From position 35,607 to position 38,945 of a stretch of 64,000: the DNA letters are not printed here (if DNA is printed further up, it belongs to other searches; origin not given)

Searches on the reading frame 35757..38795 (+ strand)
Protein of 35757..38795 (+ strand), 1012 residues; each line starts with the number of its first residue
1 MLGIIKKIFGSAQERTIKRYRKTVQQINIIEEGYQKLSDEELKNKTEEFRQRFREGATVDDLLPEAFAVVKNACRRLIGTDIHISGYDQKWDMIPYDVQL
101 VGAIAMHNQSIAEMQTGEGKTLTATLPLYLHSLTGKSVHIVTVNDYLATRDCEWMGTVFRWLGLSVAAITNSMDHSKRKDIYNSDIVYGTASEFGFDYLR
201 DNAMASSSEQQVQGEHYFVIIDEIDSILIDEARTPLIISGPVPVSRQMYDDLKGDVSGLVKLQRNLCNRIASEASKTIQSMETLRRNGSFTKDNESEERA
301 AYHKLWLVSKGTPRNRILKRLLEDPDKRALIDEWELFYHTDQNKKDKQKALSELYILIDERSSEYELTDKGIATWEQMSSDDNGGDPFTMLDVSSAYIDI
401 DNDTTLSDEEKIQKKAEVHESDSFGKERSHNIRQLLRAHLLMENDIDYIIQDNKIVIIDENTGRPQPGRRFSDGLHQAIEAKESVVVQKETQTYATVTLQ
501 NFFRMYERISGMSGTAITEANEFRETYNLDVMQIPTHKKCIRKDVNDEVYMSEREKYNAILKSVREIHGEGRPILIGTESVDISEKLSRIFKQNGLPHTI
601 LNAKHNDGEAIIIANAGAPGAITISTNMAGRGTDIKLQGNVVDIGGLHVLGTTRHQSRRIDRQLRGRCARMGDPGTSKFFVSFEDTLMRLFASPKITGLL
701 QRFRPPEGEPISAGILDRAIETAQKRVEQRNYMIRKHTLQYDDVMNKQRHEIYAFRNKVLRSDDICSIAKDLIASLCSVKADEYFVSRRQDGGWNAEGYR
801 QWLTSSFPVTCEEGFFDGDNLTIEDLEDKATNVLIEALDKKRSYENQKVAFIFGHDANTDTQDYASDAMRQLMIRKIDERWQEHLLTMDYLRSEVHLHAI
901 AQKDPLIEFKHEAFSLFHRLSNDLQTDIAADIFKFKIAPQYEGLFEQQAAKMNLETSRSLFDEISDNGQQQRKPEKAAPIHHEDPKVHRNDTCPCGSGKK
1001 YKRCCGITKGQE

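Call 48: search_protein_families(library=ncbifam, proteins=[window:35757-38795:+], max_evalue=1e-10)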
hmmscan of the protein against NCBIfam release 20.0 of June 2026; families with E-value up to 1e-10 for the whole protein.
window:35757-38795:+ (1012 aa): 9 families
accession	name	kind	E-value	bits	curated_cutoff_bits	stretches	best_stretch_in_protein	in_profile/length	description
NF009536.0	PRK12901.1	equivalog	1.2e-295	983.9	1493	2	84-784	161-846/1118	preprotein translocase subunit SecA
TIGR00963.1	secA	equivalog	4.5e-286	951.2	800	2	27-641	1-476/787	preprotein translocase subunit SecA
NF009538.1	PRK12904.1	equivalog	6.3e-277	921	814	3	359-641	248-494/814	preprotein translocase subunit SecA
NF006630.0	PRK09200.1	subfamily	6.8e-244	811.5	862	2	427-943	284-782/789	preprotein translocase subunit SecA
TIGR04397.1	SecA2_Bac_anthr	exception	9.9e-229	761.4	1085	2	429-934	284-772/774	accessory Sec system translocase SecA2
TIGR03714.1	secA2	equivalog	5.1e-199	663.2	930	2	431-924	284-761/762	accessory Sec system translocase SecA2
NF012136.0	SecA2_Lm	equivalog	7.4e-180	599.6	1100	2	412-925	263-758/776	accessory Sec system translocase SecA2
TIGR04221.1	SecA2_Mycobac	equivalog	2.2e-159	532.1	725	2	431-765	285-622/762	accessory Sec system translocase SecA2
NF004088.0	PRK05590.1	equivalog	3e-11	44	140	0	970-1006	128-164/166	hypothetical protein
